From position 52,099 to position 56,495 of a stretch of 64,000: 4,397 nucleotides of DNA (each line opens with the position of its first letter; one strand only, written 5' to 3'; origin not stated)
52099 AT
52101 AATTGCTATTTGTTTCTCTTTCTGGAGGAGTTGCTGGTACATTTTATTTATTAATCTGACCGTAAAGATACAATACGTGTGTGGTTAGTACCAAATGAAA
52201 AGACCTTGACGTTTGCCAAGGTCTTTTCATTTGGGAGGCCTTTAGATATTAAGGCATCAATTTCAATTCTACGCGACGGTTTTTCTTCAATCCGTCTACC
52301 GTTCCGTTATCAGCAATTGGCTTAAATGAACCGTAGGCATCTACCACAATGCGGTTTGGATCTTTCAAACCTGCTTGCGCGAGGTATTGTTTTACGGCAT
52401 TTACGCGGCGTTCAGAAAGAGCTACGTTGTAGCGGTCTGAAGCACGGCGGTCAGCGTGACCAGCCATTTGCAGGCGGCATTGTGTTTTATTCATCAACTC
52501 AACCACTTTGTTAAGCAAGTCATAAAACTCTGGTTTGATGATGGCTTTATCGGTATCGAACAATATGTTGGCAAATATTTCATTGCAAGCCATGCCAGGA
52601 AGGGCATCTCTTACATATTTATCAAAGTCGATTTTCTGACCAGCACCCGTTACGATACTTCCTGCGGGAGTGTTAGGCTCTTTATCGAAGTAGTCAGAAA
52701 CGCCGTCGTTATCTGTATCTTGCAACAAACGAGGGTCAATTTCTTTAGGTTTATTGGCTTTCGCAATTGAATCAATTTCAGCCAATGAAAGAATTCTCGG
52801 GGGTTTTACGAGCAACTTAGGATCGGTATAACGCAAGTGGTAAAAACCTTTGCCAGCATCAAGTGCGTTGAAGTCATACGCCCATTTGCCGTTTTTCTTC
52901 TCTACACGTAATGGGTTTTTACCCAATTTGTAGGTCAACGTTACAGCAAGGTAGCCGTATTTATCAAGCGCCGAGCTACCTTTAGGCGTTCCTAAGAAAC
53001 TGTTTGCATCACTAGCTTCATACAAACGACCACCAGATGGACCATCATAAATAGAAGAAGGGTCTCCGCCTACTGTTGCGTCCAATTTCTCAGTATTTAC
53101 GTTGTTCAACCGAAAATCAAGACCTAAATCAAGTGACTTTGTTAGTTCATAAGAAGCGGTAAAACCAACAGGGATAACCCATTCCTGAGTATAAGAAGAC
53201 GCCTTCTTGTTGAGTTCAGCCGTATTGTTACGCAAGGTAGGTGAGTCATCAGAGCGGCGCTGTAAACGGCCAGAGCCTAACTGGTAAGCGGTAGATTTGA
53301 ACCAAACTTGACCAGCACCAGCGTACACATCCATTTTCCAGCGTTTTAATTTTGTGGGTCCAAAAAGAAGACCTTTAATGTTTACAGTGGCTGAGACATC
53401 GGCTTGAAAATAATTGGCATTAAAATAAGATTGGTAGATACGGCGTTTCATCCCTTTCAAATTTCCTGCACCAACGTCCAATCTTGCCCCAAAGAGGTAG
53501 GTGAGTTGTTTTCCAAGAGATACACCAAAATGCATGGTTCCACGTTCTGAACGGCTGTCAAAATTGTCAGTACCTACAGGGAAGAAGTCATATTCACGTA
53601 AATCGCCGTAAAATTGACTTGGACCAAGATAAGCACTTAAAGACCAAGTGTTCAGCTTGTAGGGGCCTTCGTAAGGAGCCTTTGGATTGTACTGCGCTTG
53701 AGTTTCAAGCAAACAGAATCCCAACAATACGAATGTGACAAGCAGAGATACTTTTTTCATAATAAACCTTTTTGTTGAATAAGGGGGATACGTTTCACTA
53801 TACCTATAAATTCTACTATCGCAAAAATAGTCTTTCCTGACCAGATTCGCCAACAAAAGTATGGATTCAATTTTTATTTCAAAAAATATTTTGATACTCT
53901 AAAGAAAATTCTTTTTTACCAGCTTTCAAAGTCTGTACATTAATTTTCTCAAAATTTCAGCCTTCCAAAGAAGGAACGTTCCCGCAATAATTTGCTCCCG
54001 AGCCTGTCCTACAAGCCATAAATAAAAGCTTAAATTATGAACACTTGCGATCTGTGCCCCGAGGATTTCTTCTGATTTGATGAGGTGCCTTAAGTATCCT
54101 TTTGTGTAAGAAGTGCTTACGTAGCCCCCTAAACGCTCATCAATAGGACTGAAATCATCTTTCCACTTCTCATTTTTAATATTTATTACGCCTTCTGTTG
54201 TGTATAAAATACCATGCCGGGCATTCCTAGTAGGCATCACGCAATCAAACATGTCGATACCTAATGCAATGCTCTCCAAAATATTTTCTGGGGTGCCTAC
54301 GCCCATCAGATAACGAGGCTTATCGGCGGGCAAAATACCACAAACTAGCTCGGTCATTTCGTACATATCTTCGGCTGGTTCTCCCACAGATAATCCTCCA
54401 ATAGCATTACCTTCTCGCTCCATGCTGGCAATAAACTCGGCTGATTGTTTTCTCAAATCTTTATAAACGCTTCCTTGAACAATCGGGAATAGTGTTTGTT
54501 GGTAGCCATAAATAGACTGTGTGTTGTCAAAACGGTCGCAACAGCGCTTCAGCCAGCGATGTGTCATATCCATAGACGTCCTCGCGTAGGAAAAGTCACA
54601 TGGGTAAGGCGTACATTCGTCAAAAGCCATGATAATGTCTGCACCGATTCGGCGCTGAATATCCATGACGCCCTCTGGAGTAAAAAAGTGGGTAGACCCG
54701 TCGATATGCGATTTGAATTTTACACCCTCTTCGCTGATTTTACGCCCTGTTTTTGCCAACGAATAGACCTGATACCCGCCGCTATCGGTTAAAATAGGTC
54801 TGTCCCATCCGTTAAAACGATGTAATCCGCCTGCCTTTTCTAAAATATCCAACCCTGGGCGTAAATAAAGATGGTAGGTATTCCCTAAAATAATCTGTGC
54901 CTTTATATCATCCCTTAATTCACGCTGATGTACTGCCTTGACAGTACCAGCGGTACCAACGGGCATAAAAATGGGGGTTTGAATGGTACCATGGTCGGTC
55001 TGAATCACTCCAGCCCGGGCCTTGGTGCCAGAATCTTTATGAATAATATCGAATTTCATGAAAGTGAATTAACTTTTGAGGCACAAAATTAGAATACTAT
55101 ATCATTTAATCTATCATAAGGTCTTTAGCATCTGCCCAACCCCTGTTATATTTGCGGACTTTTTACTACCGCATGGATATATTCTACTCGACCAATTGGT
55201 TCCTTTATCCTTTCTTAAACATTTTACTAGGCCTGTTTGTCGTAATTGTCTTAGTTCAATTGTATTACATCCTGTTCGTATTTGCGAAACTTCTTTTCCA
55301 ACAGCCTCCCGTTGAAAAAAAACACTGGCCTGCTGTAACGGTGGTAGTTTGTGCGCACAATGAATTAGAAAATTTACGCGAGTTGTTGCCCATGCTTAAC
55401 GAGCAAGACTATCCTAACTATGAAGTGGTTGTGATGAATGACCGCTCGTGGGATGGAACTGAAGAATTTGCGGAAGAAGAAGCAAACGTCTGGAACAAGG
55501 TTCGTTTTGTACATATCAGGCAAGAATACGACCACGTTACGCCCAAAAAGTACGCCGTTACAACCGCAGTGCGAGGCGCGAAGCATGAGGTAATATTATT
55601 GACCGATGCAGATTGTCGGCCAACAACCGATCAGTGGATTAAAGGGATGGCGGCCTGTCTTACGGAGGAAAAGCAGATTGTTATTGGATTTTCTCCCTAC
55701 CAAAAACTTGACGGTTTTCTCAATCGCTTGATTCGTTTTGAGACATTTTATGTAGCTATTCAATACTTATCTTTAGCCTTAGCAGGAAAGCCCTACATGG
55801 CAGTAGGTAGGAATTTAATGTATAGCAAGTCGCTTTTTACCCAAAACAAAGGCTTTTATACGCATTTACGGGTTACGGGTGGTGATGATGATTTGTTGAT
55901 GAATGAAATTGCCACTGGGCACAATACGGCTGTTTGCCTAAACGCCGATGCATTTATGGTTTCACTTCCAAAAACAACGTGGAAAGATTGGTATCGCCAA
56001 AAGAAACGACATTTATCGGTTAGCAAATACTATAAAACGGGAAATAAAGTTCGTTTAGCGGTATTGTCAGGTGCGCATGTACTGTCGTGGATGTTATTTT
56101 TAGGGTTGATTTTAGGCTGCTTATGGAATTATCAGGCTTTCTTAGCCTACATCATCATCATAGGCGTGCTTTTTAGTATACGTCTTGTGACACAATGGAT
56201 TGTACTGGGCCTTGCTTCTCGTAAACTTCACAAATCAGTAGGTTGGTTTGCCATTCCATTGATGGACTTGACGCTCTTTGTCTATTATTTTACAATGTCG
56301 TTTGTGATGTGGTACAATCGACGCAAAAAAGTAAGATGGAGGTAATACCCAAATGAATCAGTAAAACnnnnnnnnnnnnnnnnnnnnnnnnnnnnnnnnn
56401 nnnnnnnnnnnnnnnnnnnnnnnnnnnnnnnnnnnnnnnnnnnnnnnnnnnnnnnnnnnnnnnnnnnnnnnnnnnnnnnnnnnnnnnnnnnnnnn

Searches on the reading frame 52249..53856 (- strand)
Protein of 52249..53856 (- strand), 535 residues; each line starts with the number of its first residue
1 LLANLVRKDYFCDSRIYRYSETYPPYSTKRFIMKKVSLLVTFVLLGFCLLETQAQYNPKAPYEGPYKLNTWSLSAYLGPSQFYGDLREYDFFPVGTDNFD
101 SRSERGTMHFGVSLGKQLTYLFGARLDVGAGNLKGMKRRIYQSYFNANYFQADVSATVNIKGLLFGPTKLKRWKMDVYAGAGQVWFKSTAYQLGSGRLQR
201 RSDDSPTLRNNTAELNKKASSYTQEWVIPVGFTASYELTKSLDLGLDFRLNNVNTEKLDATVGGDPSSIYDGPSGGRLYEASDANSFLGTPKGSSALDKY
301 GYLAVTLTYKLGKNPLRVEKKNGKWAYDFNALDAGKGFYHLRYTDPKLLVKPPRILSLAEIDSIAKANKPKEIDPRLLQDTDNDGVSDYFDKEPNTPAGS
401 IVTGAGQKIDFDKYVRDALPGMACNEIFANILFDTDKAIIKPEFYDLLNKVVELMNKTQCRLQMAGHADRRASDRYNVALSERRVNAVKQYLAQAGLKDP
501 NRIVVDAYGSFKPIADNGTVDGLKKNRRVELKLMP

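Call 76: search_protein_families(library=pfam, proteins=[window:52249-53856:-], max_evalue=0.000001)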
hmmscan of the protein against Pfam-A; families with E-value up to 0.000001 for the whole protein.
window:52249-53856:- (535 aa): 1 family
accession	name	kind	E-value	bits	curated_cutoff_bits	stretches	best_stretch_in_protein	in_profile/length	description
PF00691.25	OmpA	-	1.2e-16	61.3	27.2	1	432-527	1-98/98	OmpA family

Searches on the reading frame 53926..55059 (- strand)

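Call 76: search_protein_families(library=pfam, proteins=[window:53926-55059:-], max_evalue=0.000001)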
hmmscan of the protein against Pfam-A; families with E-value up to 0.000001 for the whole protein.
window:53926-55059:- (377 aa): 1 family
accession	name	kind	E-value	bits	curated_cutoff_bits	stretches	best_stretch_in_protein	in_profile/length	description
PF01702.25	TGT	-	2.9e-157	523.7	26.3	1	13-372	2-354/357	Queuine tRNA-ribosyltransferase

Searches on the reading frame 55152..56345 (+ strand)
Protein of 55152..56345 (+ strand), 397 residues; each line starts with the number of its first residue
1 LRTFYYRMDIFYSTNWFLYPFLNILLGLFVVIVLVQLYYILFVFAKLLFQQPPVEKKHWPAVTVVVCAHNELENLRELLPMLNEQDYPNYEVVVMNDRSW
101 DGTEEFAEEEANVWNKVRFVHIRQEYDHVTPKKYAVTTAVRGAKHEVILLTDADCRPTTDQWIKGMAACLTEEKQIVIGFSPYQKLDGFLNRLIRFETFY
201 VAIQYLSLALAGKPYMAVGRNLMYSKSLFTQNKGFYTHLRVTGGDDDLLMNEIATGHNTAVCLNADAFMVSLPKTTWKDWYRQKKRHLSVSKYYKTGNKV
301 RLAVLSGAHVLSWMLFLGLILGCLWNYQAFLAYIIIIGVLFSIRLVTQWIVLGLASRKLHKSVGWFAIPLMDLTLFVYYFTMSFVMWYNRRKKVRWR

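Call 76: search_protein_families(library=pfam, proteins=[window:55152-56345:+], max_evalue=0.000001)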
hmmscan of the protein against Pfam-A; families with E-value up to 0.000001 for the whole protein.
window:55152-56345:+ (397 aa): 3 families
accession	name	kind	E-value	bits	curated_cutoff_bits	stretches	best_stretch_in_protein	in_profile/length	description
PF00535.33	Glycos_transf_2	-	3.6e-21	76.3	23.3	1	63-229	1-164/168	Glycosyl transferase family 2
PF13641.12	Glyco_tranf_2_3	-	3.2e-13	50.7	27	1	60-286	1-226/230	Glycosyltransferase like family 2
PF13506.12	Glyco_transf_21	-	3e-07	30.5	21.7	1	122-283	8-169/174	Glycosyl transferase family 21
